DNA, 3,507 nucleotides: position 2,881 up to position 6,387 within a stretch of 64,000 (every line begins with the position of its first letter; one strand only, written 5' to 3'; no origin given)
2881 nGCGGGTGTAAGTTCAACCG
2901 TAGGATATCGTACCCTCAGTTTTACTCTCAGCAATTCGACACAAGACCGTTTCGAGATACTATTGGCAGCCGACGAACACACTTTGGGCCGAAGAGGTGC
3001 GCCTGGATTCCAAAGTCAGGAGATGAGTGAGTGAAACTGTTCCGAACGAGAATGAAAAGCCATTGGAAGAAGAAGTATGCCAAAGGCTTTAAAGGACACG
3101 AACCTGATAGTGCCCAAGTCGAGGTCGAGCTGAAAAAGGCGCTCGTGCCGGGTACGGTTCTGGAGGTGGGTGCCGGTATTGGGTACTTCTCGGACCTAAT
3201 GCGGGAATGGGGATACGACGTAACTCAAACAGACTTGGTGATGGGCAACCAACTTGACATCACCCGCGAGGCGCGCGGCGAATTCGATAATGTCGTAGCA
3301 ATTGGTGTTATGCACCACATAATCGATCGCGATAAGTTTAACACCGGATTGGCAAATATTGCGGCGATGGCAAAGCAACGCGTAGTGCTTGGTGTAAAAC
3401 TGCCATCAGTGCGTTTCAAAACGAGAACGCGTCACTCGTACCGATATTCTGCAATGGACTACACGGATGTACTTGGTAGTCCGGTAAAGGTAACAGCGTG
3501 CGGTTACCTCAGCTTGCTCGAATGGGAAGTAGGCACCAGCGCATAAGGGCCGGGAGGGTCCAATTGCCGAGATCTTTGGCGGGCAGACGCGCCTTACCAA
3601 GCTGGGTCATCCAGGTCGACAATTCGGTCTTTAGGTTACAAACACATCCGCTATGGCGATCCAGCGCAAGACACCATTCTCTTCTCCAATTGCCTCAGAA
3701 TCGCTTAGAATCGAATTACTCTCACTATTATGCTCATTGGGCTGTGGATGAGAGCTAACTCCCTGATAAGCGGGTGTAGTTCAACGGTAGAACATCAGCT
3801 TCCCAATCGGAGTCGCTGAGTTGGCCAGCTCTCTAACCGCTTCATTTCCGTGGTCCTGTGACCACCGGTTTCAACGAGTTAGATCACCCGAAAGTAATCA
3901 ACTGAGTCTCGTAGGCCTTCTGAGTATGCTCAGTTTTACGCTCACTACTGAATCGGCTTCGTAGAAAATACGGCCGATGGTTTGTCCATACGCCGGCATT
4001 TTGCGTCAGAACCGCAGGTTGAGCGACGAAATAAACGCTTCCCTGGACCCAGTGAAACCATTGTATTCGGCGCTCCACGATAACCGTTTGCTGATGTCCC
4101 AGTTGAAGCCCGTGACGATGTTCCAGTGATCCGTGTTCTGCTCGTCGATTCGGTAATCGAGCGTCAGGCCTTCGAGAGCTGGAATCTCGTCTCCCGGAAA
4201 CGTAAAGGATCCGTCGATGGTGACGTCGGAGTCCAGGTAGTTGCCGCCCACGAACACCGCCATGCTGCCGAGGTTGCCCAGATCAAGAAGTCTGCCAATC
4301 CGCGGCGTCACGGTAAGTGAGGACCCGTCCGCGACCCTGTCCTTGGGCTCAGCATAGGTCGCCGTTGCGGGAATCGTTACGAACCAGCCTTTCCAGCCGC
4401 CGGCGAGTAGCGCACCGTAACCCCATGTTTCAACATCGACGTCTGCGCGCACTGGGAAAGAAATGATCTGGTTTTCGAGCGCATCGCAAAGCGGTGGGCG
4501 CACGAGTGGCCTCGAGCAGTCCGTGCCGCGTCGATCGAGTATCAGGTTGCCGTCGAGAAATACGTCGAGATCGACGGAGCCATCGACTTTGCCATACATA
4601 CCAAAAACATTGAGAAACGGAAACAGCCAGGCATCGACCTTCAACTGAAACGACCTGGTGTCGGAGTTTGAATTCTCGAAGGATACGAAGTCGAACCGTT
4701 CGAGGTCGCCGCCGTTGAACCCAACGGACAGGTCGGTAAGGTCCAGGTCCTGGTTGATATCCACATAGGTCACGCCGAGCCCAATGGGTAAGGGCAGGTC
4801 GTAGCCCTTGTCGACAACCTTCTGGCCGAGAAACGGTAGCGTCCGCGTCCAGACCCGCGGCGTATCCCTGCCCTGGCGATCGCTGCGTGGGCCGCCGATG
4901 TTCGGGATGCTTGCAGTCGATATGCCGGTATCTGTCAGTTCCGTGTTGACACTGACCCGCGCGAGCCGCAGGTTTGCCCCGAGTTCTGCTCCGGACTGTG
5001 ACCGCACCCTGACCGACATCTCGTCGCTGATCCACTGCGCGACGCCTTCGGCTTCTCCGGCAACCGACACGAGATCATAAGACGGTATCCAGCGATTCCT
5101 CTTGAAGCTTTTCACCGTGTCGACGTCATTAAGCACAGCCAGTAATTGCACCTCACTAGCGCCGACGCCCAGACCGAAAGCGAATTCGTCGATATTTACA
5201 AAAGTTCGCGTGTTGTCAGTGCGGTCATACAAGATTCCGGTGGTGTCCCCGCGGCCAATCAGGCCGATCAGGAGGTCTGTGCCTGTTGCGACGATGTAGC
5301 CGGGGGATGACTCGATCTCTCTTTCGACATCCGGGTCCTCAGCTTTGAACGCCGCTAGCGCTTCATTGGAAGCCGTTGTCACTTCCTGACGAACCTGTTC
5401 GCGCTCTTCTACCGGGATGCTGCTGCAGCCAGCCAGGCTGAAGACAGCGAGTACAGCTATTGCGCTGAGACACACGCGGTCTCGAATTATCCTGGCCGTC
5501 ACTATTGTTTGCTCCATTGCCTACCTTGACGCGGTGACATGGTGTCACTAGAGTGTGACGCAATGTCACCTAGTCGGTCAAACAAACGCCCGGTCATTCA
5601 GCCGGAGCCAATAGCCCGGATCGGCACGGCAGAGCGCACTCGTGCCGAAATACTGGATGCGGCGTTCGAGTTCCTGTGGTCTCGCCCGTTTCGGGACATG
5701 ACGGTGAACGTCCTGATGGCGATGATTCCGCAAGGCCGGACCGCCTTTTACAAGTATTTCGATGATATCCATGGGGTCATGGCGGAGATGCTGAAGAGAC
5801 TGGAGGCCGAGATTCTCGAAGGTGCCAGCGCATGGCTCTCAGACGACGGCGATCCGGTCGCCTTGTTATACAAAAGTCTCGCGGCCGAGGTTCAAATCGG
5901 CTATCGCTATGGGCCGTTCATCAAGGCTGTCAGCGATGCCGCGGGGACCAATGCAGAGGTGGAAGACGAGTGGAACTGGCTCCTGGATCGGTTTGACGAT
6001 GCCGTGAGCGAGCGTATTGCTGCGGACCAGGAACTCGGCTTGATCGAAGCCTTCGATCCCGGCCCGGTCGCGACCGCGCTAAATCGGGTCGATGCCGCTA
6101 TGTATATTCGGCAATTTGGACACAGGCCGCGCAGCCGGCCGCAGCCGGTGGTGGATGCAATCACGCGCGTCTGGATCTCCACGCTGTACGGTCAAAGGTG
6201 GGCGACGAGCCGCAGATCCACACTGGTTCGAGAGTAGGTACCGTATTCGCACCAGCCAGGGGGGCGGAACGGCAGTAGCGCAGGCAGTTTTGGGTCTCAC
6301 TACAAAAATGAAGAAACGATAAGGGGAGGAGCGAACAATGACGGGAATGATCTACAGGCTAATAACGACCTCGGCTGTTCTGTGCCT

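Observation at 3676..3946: Chimeric tRNA-Gly-derived module R1: promoter region + tRNA 5' half fused to a conserved non-tRNA tail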

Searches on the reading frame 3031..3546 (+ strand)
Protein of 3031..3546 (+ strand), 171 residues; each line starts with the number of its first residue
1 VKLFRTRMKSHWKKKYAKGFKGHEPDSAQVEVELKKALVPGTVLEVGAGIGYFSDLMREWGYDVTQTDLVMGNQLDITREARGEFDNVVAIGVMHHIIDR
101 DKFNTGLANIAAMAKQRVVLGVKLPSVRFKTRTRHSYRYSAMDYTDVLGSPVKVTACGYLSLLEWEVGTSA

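Call 9: search_protein_families(library=pfam, proteins=[window:3031-3546:+])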
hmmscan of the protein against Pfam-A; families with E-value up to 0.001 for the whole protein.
window:3031-3546:+ (171 aa): 4 families
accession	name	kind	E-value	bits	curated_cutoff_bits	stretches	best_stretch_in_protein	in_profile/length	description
PF13489.12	Methyltransf_23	-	6e-09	36.3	27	1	35-126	18-120/164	Methyltransferase domain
PF08242.18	Methyltransf_12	-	5.2e-05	24.3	30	0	68-117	49-95/98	Methyltransferase domain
PF08241.18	Methyltransf_11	-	0.00042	21.3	21.2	0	44-103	1-79/95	Methyltransferase domain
PF13649.12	Methyltransf_25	-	0.00067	20.7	27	0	43-70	1-30/97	Methyltransferase domain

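Call 79: find_encoding_contigs(protein=window:3031-3546:+, flank=6000, max_places=10)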
Protein window:3031-3546:+ (171 aa): 9 contigs read that carry it; 8 places shown.
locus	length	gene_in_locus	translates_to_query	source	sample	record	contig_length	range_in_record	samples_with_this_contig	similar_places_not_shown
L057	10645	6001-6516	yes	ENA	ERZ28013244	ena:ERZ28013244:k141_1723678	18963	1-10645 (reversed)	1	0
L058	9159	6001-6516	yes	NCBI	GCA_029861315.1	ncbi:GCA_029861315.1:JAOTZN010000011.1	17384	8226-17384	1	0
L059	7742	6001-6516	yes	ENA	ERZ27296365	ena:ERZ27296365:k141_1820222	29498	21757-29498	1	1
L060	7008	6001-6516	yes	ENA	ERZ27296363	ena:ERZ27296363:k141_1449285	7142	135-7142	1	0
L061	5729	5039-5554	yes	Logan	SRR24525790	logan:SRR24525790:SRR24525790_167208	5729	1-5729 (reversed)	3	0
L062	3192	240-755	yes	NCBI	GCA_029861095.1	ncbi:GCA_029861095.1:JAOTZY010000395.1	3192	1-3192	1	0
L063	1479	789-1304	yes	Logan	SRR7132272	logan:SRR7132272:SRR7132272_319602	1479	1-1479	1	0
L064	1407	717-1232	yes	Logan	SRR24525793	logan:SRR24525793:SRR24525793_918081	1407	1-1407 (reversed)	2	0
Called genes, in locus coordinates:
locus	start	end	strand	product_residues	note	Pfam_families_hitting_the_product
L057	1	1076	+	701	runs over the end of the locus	PF07715:Plug, PF00593:TonB_dep_Rec_b-barrel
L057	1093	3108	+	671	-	PF13371:TPR_9 (faint), PF13428:TPR_14 (faint), PF13432:TPR_16, PF14559:TPR_19 (weak), PF23914:TPR_CcmH_CycH (weak), PF14559:TPR_19 (weak), PF00685:Sulfotransfer_1, PF13469:Sulfotransfer_3, +10 more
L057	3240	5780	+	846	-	PF07715:Plug, PF00593:TonB_dep_Rec_b-barrel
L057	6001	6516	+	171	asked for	PF13489:Methyltransf_23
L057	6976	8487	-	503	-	-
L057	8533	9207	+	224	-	PF21313:EthR_C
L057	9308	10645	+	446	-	?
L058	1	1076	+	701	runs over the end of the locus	PF07715:Plug, PF00593:TonB_dep_Rec_b-barrel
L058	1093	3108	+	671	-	PF13371:TPR_9 (faint), PF13428:TPR_14 (faint), PF13432:TPR_16, PF14559:TPR_19 (weak), PF23914:TPR_CcmH_CycH (weak), PF14559:TPR_19 (weak), PF00685:Sulfotransfer_1, PF13469:Sulfotransfer_3, +10 more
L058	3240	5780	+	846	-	PF07715:Plug, PF00593:TonB_dep_Rec_b-barrel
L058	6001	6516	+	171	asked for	PF13489:Methyltransf_23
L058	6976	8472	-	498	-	-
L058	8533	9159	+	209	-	PF21313:EthR_C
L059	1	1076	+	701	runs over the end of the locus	PF07715:Plug, PF00593:TonB_dep_Rec_b-barrel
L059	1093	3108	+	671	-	PF13371:TPR_9 (faint), PF13428:TPR_14 (faint), PF13432:TPR_16, PF14559:TPR_19 (weak), PF23914:TPR_CcmH_CycH (weak), PF14559:TPR_19 (weak), PF00685:Sulfotransfer_1, PF13469:Sulfotransfer_3, +10 more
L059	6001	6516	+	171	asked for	PF13489:Methyltransf_23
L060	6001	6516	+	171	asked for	PF13489:Methyltransf_23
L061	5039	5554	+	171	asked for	PF13489:Methyltransf_23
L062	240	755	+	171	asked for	PF13489:Methyltransf_23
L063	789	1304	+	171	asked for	PF13489:Methyltransf_23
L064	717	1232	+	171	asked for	PF13489:Methyltransf_23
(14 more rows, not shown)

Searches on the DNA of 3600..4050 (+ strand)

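Call 10: search_rna_families(source=window, start=3600, end=4050, threshold=evalue, max_evalue=10, show_alignments=3)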
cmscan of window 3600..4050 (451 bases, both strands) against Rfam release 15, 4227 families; matches with E-value up to 10: 2.
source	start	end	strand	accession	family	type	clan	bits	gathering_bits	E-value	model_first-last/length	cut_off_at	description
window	3770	3841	+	RF00005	tRNA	Gene; tRNA;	CL00001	22.9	29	0.021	1-71/71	no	tRNA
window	3924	4029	-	RF01986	ZEB2_AS1_3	Gene; lncRNA;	-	11.4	55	5.7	1-100/100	no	ZEB2 antisense RNA 1 conserved region 3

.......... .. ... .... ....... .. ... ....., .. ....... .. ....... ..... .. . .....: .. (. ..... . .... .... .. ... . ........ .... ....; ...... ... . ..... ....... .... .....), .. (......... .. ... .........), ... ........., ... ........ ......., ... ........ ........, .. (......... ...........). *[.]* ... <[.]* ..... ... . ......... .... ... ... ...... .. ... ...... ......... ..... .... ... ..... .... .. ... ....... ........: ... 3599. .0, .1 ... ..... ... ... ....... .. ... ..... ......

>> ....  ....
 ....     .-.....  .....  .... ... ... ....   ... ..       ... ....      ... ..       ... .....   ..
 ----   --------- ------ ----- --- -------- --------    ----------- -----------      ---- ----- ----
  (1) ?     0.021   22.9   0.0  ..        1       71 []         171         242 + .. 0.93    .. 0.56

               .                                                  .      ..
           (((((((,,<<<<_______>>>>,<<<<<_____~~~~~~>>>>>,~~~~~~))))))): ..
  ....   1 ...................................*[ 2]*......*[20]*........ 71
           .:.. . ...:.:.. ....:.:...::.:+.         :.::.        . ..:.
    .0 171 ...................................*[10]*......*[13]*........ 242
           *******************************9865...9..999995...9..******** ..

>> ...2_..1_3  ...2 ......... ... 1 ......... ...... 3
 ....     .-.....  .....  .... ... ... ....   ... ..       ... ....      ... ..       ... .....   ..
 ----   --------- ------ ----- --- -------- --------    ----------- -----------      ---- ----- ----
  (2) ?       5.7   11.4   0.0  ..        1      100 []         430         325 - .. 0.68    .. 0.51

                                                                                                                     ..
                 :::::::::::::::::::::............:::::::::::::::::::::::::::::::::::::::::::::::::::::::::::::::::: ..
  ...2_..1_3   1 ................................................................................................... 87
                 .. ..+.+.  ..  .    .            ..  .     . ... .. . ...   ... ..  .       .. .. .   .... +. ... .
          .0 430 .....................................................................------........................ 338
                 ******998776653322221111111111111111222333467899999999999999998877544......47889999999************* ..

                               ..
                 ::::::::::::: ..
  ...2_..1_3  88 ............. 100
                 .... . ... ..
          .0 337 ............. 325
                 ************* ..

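Call 34: search_dna_similar(query=window:3810-3960:+, collection=plasmids, mode=distant, max_evalue=0.01)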
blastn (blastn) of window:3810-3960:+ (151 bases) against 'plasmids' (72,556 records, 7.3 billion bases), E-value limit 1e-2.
No match.

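Call 35: search_dna_similar(query=window:3810-3960:+, collection=phages, mode=distant, max_evalue=0.01)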
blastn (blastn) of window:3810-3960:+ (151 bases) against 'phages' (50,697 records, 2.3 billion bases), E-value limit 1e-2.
No match.

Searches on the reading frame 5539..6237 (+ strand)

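Call 9: search_protein_families(library=pfam, proteins=[window:5539-6237:+])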
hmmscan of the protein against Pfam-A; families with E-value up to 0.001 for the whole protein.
window:5539-6237:+ (232 aa): 1 family
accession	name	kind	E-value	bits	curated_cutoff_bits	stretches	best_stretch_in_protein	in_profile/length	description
PF21313.2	EthR_C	-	7.4e-11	42.8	27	1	128-218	19-111/111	Transcriptional regulator EthR, C-terminal domain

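Call 17: search_protein_families(library=ncbifam, proteins=[window:5539-6237:+], max_evalue=0.01)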
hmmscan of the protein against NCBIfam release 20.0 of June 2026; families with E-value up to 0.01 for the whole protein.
window:5539-6237:+ (232 aa): 1 family
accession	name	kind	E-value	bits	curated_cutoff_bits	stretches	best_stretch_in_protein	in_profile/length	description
NF050111.1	TransRegSACE7040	equivalog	0.00014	21.8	250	1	35-120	3-88/186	SACE_7040 family transcriptional regulator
